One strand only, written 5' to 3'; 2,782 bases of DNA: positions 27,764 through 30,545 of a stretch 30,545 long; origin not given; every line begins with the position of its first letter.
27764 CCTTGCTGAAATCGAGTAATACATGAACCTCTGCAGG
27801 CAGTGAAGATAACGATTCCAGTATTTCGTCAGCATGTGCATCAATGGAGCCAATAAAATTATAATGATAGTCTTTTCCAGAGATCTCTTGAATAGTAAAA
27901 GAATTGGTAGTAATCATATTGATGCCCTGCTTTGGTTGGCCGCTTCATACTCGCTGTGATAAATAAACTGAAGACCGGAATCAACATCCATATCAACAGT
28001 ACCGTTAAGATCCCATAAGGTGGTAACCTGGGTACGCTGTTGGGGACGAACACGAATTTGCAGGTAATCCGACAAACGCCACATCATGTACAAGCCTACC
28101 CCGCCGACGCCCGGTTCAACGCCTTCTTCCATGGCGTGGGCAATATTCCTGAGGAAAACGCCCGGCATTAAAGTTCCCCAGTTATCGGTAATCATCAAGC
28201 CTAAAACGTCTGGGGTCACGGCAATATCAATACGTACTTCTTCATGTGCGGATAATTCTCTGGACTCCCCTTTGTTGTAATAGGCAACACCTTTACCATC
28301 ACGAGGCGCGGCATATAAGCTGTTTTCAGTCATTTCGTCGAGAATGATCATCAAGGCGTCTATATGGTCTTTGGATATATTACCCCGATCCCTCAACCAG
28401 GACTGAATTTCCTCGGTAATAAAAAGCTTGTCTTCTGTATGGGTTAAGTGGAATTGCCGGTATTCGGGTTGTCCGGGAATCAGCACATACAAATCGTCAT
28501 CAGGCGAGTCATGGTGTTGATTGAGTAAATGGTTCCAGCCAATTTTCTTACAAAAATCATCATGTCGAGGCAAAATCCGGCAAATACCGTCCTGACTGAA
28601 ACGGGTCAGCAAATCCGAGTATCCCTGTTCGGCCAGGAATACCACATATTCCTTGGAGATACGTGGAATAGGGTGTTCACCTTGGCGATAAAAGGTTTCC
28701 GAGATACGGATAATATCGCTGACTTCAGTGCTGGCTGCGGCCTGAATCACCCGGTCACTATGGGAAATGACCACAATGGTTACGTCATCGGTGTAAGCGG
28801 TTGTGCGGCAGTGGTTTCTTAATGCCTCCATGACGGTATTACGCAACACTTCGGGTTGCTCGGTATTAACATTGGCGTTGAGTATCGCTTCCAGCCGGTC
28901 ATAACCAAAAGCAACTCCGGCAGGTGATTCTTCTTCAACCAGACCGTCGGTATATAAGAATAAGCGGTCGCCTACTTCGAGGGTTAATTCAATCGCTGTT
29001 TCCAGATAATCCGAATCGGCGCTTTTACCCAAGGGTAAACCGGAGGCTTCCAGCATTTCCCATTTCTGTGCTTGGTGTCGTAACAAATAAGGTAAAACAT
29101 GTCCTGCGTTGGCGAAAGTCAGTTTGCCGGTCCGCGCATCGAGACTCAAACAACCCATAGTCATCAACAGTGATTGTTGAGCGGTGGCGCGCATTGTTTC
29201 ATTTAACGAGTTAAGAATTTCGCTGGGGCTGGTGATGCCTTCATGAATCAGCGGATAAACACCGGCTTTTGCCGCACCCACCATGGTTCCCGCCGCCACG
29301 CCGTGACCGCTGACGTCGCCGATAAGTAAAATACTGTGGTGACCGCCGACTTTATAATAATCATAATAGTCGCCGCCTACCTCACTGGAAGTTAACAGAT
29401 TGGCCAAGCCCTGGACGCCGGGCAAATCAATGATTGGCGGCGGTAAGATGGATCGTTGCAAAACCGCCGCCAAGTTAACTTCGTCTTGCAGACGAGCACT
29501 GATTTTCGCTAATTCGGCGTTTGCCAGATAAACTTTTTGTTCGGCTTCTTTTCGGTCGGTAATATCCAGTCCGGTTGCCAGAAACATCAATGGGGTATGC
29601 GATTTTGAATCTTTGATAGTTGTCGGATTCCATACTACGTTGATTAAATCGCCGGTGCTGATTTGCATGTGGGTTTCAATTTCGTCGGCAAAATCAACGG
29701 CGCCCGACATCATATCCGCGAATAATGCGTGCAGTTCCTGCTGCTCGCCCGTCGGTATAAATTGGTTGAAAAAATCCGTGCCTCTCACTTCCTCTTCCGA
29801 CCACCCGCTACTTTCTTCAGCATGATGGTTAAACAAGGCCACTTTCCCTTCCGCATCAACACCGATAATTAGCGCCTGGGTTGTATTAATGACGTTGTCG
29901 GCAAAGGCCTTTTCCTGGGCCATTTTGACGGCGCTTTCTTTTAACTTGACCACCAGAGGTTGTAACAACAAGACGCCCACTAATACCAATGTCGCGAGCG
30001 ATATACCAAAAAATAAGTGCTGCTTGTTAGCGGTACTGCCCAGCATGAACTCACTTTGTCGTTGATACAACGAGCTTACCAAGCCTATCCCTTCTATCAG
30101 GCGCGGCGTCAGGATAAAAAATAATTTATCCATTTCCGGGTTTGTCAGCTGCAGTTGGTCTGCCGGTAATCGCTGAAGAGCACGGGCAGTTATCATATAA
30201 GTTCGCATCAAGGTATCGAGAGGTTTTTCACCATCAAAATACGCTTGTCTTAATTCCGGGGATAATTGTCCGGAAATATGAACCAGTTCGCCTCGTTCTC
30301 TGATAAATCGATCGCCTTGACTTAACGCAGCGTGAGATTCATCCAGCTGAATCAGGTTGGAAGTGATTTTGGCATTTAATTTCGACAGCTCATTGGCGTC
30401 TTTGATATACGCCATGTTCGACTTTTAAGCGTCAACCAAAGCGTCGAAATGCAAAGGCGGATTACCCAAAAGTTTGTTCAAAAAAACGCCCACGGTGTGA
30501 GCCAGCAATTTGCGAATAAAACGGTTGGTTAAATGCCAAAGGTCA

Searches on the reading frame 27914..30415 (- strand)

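Call 23: search_protein_families(library=pfam, proteins=[window:27914-30415:-], max_evalue=0.00001)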
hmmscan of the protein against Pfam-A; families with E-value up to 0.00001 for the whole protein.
window:27914-30415:- (833 aa): 3 families
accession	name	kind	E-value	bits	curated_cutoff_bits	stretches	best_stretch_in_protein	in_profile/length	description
PF07228.17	SpoIIE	-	3.4e-41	141.8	25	1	359-551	3-190/192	Stage II sporulation protein E (SpoIIE)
PF00989.32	PAS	-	2.2e-07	31.3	22.6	1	173-234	4-64/113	PAS fold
PF08448.16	PAS_4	-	8.4e-06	26.4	23.1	0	179-289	4-109/110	PAS fold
